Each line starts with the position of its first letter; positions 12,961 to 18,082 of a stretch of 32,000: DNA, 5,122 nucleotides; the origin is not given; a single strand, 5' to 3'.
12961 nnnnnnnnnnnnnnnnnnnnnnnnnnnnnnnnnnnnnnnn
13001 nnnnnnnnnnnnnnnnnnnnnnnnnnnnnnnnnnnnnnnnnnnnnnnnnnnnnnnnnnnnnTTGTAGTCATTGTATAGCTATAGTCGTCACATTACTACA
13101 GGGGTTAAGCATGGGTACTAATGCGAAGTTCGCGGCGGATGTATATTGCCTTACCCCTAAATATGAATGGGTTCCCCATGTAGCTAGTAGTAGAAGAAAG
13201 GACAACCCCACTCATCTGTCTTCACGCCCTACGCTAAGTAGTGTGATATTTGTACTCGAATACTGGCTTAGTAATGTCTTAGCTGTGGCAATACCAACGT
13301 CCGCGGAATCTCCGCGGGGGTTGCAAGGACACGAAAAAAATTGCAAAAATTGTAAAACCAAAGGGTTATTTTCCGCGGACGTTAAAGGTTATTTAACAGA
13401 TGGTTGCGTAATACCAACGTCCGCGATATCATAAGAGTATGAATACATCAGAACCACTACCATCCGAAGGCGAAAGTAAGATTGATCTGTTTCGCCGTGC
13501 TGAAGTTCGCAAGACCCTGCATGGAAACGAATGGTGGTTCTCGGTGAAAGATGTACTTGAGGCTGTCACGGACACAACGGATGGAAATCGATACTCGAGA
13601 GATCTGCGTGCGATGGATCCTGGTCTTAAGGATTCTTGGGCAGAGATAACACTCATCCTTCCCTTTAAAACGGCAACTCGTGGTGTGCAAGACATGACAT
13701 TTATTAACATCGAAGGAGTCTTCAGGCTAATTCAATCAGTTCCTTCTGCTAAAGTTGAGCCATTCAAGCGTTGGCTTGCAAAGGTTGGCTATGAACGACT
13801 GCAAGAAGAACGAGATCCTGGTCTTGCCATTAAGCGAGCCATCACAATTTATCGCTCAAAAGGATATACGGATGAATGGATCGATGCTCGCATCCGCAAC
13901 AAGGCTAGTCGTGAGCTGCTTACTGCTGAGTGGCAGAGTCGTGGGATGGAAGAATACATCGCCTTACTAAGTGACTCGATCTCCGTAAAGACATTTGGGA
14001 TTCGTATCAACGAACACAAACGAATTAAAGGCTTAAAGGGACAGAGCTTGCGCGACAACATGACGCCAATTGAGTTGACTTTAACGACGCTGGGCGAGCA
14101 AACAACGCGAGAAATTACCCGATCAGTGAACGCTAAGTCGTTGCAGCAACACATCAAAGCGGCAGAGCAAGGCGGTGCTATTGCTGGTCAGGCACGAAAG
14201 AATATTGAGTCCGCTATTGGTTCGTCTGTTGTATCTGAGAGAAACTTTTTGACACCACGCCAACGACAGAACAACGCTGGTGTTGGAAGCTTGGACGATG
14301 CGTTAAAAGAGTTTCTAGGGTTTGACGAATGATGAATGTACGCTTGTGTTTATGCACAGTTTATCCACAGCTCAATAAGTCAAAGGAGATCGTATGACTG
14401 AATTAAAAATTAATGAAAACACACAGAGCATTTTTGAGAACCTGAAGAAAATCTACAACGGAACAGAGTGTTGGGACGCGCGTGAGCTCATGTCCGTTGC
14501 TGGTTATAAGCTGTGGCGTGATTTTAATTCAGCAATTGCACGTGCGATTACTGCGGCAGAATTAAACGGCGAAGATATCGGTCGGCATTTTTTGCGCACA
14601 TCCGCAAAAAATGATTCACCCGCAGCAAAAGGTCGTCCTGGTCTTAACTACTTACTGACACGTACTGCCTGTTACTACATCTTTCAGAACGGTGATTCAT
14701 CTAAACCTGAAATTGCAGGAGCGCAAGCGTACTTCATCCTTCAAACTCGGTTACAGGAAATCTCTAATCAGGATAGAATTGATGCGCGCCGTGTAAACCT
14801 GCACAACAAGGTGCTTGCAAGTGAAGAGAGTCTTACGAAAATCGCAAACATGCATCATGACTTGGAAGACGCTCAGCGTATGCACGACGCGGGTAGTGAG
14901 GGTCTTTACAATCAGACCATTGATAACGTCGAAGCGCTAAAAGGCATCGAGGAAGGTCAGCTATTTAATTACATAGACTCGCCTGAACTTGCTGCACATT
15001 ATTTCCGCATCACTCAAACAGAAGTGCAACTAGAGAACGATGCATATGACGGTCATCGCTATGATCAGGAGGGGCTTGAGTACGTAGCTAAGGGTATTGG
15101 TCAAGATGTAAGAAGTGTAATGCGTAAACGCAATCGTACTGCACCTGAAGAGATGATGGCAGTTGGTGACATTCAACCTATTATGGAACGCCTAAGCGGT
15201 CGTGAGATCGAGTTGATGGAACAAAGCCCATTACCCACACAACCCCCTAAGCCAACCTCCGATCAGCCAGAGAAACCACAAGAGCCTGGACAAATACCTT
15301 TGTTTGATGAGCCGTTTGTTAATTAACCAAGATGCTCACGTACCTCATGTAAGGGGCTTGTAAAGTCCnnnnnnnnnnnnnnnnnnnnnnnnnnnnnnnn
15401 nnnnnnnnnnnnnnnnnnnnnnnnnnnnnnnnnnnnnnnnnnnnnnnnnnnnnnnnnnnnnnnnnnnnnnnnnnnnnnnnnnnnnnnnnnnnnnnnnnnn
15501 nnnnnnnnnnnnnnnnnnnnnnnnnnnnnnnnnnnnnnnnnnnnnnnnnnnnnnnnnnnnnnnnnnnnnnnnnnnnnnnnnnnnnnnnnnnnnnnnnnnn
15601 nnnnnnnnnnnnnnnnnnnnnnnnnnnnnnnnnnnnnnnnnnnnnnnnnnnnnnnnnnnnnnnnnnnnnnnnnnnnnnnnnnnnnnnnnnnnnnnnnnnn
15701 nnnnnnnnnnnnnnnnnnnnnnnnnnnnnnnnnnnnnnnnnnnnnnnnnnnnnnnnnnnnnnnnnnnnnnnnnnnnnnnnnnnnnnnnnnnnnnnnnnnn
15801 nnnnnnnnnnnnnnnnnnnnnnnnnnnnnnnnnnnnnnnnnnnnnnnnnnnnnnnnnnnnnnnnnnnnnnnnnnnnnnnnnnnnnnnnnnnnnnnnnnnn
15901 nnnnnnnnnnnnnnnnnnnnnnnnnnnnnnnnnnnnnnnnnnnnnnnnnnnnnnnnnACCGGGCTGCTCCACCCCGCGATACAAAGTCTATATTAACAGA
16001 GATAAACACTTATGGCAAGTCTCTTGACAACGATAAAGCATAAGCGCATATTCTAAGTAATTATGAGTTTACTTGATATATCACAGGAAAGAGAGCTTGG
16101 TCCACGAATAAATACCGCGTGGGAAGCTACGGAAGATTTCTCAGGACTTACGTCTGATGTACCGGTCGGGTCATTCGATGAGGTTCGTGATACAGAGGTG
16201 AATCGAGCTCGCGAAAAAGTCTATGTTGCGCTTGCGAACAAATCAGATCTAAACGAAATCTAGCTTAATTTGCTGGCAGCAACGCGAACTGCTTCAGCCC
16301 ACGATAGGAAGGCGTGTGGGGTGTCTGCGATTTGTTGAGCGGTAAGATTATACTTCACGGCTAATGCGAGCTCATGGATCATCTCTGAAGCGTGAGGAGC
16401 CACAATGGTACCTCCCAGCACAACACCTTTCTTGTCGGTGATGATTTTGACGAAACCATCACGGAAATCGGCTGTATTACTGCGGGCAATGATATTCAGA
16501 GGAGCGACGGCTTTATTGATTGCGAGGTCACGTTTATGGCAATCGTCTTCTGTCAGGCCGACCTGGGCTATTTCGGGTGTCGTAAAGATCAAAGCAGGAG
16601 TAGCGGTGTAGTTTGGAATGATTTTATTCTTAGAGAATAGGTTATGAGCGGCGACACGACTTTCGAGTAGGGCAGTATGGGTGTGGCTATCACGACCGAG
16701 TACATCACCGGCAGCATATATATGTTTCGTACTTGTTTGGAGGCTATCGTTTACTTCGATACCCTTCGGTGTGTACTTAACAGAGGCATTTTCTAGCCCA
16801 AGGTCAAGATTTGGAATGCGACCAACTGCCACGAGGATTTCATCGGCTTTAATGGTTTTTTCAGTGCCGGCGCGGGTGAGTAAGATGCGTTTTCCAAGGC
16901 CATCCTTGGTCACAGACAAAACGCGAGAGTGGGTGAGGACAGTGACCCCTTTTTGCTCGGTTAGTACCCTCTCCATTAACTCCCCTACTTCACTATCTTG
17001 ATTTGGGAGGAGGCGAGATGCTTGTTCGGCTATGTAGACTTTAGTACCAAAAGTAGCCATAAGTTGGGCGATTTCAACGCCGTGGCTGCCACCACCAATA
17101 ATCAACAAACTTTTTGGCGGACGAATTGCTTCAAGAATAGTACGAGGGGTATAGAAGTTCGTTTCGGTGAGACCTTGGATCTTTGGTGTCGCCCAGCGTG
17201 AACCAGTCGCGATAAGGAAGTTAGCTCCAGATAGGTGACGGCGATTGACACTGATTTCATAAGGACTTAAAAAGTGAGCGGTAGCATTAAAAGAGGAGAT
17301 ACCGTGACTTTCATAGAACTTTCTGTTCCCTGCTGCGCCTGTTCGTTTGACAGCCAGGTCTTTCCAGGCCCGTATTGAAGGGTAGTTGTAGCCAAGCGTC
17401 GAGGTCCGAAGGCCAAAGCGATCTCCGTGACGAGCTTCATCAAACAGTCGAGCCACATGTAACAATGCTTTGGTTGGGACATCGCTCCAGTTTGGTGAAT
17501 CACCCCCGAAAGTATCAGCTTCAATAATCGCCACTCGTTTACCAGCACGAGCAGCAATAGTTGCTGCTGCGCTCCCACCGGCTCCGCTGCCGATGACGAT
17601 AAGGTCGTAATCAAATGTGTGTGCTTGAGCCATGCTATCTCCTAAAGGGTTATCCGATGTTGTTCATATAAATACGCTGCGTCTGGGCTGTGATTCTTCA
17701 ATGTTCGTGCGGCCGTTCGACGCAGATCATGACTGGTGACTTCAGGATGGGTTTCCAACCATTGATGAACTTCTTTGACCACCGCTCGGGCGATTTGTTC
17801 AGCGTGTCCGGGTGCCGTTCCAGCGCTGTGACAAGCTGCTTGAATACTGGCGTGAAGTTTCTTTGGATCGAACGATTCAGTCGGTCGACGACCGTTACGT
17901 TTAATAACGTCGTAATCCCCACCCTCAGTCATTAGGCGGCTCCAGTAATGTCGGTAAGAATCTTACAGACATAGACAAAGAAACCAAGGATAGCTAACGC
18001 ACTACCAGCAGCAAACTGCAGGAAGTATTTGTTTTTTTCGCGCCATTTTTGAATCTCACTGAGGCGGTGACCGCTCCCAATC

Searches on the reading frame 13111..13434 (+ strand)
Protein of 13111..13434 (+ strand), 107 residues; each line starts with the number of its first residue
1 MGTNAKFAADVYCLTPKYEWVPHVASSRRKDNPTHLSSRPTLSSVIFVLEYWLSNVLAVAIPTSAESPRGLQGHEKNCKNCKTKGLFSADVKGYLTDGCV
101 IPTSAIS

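Call 9: search_protein_families(library=pfam, proteins=[window:13111-13434:+], max_evalue=0.01)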
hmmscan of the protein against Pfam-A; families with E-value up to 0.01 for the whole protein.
window:13111-13434:+ (107 aa): 0 families

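Call 21: search_protein_families(library=phrogs, proteins=[window:13111-13434:+], max_evalue=0.01)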
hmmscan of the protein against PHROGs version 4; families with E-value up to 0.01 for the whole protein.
window:13111-13434:+ (107 aa): 0 families

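Call 22: search_protein_families(library=ncbifam, proteins=[window:13111-13434:+], max_evalue=0.01)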
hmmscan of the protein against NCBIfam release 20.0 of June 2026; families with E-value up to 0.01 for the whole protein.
window:13111-13434:+ (107 aa): 0 families

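Call 54: search_protein_families(library=padloc, proteins=[window:13111-13434:+], max_evalue=0.001)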
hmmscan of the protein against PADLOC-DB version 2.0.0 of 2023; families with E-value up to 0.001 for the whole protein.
window:13111-13434:+ (107 aa): 0 families

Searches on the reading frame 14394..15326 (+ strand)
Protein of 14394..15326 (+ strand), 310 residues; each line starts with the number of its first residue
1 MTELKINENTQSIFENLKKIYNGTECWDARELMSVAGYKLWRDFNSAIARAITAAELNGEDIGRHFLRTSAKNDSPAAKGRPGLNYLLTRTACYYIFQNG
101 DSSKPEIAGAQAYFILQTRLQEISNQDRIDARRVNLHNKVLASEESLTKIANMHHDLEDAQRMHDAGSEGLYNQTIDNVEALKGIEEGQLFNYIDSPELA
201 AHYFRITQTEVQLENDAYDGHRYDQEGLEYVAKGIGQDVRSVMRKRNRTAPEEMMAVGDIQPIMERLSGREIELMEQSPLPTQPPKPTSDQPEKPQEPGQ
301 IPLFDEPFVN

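Call 9: search_protein_families(library=pfam, proteins=[window:14394-15326:+], max_evalue=0.01)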
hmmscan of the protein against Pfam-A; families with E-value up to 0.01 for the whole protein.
window:14394-15326:+ (310 aa): 1 family
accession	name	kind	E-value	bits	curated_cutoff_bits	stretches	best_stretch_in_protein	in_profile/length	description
PF02498.22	Bro-N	-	0.0077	17.3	25.6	0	22-108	9-86/96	BRO family, N-terminal domain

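Call 21: search_protein_families(library=phrogs, proteins=[window:14394-15326:+], max_evalue=0.01)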
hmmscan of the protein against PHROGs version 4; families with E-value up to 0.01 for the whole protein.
window:14394-15326:+ (310 aa): 1 family
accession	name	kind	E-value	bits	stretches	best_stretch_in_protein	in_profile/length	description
phrog_8036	-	unknown function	5.6e-48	164.7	1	6-267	15-275/290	-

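Call 22: search_protein_families(library=ncbifam, proteins=[window:14394-15326:+], max_evalue=0.01)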
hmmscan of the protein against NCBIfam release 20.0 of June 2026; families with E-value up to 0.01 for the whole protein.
window:14394-15326:+ (310 aa): 1 family
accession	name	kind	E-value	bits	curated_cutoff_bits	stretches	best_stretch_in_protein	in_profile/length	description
NF008573.0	PRK11525.1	equivalog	8.9e-48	163.1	242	1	6-274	5-280/288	DNA damage-inducible protein D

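Call 54: search_protein_families(library=padloc, proteins=[window:14394-15326:+], max_evalue=0.001)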
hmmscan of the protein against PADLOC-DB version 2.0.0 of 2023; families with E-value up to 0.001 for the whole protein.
window:14394-15326:+ (310 aa): 4 families
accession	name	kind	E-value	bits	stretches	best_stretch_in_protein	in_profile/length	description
PDLC04919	PDC-S13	-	6.4e-60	200.8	1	1-276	1-275/281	-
PDLC03083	Specificity_I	-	6.8e-33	111.7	1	10-254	2-252/717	Type I specificity subunit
PDLC04871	PDC-S05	-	6.2e-15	53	1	2-125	2-126/468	-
PDLC04918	PDC-S13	-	3.4e-12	44.9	1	156-255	92-189/214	-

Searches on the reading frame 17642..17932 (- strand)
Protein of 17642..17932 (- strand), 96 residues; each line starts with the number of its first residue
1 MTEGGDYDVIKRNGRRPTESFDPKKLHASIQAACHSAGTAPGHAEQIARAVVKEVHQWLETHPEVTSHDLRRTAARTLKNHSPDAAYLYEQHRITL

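Call 10: search_protein_families(library=pfam, proteins=[window:17642-17932:-], max_evalue=0.01)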
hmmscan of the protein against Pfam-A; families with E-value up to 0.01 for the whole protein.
window:17642-17932:- (96 aa): 1 family
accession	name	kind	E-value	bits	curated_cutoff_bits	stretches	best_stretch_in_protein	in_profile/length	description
PF03477.21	ATP-cone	-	4.2e-11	43.7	25.8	1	9-86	3-74/88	ATP cone domain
